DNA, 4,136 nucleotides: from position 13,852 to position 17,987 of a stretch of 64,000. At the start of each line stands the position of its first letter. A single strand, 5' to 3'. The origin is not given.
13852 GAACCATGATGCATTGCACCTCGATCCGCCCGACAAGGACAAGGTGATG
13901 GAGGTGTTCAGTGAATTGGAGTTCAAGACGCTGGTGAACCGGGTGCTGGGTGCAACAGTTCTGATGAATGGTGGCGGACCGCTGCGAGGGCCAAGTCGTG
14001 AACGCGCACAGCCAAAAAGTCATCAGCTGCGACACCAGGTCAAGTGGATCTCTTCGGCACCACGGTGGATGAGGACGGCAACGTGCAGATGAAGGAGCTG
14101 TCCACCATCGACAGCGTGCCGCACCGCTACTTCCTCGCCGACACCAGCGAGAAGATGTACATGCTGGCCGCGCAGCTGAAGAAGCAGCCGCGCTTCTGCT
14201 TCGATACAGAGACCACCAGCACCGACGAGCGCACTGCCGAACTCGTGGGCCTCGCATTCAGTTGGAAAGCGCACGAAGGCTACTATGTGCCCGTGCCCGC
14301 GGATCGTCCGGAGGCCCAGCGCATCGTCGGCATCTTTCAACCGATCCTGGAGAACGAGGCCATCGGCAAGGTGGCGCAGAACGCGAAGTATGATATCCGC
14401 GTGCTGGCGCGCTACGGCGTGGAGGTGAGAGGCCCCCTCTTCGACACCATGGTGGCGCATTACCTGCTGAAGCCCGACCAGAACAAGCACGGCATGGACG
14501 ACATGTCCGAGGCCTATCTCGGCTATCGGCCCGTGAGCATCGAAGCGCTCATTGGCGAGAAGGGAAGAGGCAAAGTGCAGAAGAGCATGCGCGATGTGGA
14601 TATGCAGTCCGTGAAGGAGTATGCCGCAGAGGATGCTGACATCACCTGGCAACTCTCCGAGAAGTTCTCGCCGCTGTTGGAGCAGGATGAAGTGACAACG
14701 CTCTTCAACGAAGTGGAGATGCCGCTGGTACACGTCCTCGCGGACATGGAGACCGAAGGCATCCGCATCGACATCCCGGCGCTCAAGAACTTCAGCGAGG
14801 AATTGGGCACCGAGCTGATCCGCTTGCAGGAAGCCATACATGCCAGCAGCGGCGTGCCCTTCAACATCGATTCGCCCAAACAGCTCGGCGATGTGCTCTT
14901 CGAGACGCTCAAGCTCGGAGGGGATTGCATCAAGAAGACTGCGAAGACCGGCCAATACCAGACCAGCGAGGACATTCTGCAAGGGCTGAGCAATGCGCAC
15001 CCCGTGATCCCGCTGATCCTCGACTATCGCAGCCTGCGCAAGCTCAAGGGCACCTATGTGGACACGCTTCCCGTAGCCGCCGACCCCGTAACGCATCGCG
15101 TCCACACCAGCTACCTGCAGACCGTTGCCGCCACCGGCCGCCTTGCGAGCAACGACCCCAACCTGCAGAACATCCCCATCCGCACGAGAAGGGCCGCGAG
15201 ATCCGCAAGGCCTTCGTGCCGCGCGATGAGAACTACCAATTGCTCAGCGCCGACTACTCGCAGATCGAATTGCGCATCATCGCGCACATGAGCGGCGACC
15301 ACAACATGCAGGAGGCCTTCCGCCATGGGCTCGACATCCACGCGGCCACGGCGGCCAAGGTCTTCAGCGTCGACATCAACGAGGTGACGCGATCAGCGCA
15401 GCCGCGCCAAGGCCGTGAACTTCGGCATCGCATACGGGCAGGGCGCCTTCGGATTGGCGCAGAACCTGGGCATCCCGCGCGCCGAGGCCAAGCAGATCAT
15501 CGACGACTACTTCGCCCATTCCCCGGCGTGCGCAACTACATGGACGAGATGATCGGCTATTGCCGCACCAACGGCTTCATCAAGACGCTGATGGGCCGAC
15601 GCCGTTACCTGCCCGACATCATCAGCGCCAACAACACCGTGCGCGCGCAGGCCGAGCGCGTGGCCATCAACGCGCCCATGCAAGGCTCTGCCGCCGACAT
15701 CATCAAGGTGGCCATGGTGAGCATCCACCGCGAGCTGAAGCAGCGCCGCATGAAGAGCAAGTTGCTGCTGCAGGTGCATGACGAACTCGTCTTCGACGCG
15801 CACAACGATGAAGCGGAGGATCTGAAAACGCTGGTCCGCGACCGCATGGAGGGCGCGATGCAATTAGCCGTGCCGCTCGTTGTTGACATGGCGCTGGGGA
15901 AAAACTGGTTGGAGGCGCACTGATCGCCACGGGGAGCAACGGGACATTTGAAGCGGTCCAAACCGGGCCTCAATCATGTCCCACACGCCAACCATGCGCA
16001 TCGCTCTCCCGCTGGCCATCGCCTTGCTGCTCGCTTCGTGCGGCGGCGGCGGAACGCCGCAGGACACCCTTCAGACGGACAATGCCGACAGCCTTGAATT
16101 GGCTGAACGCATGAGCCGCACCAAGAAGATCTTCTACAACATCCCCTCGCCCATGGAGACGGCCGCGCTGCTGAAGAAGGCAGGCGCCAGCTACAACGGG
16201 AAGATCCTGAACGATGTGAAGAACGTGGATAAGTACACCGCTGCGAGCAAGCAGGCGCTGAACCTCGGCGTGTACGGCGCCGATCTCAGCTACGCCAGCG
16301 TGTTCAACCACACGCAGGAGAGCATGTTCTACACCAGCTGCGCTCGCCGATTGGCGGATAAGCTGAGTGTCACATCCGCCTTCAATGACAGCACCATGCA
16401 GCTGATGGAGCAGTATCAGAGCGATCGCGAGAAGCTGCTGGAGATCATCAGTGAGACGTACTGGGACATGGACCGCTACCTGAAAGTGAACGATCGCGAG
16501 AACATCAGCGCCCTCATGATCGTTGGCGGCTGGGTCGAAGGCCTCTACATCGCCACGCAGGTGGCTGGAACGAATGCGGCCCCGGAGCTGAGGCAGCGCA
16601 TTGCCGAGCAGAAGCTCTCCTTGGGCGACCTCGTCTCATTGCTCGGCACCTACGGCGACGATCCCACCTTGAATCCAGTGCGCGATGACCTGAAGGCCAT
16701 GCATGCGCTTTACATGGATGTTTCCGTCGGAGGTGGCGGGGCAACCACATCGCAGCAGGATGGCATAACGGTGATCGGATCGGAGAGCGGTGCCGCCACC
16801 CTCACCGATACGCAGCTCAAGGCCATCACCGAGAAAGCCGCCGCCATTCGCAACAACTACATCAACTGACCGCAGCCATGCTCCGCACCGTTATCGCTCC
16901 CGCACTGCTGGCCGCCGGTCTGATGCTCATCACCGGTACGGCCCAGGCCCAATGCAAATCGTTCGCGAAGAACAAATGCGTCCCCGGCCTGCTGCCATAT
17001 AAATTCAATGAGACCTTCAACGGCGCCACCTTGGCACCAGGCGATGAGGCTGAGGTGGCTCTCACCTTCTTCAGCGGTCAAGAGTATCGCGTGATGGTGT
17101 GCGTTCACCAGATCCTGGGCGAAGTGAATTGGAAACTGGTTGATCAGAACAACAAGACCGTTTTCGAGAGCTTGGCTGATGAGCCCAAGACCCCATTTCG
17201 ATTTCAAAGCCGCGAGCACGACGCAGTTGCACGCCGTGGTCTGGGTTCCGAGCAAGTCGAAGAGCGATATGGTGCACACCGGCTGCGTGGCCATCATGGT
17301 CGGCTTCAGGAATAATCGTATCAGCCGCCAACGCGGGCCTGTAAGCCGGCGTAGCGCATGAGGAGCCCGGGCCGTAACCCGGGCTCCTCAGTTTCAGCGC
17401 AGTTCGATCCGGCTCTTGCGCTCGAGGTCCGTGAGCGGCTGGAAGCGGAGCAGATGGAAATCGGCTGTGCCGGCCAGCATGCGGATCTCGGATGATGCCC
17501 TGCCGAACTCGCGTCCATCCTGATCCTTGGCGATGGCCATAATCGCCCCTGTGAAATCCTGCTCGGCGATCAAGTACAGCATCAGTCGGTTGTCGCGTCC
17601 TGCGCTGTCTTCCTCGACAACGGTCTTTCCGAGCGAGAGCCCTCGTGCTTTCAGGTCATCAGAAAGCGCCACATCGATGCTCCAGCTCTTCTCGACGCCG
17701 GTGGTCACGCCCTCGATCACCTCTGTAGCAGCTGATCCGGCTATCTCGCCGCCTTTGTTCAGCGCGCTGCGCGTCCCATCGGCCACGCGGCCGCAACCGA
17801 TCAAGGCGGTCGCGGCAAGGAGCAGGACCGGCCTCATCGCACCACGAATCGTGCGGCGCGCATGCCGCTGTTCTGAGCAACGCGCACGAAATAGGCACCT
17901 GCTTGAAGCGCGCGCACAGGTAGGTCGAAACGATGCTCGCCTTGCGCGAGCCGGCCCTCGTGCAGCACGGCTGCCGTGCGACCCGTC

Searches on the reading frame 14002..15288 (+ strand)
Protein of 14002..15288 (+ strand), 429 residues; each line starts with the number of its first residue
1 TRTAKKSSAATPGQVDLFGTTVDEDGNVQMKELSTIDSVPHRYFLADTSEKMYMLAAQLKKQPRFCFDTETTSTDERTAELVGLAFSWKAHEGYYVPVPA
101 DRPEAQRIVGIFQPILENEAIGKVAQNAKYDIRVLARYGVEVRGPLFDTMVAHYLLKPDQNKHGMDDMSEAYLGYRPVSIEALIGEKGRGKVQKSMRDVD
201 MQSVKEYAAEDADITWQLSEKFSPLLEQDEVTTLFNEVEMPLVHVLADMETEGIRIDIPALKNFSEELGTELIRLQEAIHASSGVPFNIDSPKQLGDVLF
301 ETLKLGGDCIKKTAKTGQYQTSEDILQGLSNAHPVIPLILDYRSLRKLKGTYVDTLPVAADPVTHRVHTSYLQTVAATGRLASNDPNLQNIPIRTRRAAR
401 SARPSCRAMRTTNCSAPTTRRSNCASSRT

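Call 12: search_protein_families(library=pfam, proteins=[window:14002-15288:+], max_evalue=0.001)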
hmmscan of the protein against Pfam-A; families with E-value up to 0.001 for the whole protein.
window:14002-15288:+ (429 aa): 3 families
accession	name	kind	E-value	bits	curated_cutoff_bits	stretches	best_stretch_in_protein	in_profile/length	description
PF00476.26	DNA_pol_A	-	1.7e-44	152.7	34.3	1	260-399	3-139/381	DNA polymerase family A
PF01612.26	DNA_pol_A_exo1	-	2.2e-32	112.7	23.6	1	46-226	4-172/173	3'-5' exonuclease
PF22619.2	DNA_polI_exo1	-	1.7e-10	41.3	27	1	70-184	4-111/140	DNA polymerase I, ribonuclease H-like domain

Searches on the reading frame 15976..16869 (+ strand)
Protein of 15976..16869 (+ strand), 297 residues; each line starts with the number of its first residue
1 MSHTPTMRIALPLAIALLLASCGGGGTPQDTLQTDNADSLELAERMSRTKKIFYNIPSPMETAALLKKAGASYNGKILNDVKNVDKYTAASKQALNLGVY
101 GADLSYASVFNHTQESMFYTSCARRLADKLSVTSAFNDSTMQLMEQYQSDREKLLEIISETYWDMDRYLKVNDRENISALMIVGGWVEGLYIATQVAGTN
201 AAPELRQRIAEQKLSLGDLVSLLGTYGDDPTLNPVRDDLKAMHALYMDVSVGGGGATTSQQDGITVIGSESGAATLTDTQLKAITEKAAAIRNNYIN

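Call 31: find_encoding_contigs(protein=window:15976-16869:+, flank=10000, max_places=4)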
Protein window:15976-16869:+ (297 aa): no gene with exactly this product is on record in the collection.
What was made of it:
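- Tried and rejected: Exact look-up of the 297-aa ORF 15976..16869 failed (call 31).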

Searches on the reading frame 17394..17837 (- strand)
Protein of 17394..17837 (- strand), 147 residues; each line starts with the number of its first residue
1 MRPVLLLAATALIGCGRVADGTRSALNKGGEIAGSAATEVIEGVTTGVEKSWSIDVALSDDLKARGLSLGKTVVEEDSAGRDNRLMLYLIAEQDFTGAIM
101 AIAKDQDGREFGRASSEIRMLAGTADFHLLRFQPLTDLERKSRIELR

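Call 34: find_encoding_contigs(protein=window:17394-17837:-, flank=10000, max_places=4)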
Protein window:17394-17837:- (147 aa): 7 contigs read that carry it; 4 places shown.
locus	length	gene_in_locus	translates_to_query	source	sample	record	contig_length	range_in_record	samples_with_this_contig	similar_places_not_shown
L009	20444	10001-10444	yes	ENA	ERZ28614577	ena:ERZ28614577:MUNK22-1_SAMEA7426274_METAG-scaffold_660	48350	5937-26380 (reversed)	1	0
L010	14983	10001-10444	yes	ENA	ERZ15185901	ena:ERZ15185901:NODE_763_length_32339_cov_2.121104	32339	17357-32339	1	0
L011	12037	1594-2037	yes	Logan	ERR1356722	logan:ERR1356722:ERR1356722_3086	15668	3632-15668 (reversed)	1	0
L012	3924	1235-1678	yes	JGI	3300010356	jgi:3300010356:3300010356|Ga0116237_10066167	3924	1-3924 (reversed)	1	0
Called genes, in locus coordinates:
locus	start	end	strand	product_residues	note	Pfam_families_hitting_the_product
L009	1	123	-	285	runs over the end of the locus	PF03755:YicC-like_N, PF08340:YicC-like_C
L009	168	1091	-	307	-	PF00892:EamA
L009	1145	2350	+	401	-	PF03706:LPG_synthase_TM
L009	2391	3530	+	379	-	PF01053:Cys_Met_Meta_PP, PF00155:Aminotran_1_2 (weak)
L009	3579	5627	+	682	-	PF05572:Peptidase_M43, PF00801:PKD (faint), PF18911:PKD_4 (weak)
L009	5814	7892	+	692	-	PF05572:Peptidase_M43, PF00801:PKD, PF18911:PKD_4, PF18962:Por_Secre_tail (weak)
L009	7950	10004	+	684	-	PF05572:Peptidase_M43, PF00801:PKD, PF18911:PKD_4, PF18962:Por_Secre_tail (weak)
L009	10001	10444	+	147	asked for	-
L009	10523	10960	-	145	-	-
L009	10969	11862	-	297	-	-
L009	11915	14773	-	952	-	PF02739:5_3_exonuc_N, PF01367:5_3_exonuc, PF01612:DNA_pol_A_exo1, PF22619:DNA_polI_exo1, PF00476:DNA_pol_A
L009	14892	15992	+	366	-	-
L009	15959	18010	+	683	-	PF01839:FG-GAP (faint), PF13517:FG-GAP_3, PF07593:UnbV_ASPIC, PF18962:Por_Secre_tail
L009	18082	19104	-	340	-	PF04389:Peptidase_M28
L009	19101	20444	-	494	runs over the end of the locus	PF00133:tRNA-synt_1 (faint), PF01406:tRNA-synt_1e, PF09334:tRNA-synt_1g (faint), PF09190:DALR_2, PF23493:CysS_C (weak)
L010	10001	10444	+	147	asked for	-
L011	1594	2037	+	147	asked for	-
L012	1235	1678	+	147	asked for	-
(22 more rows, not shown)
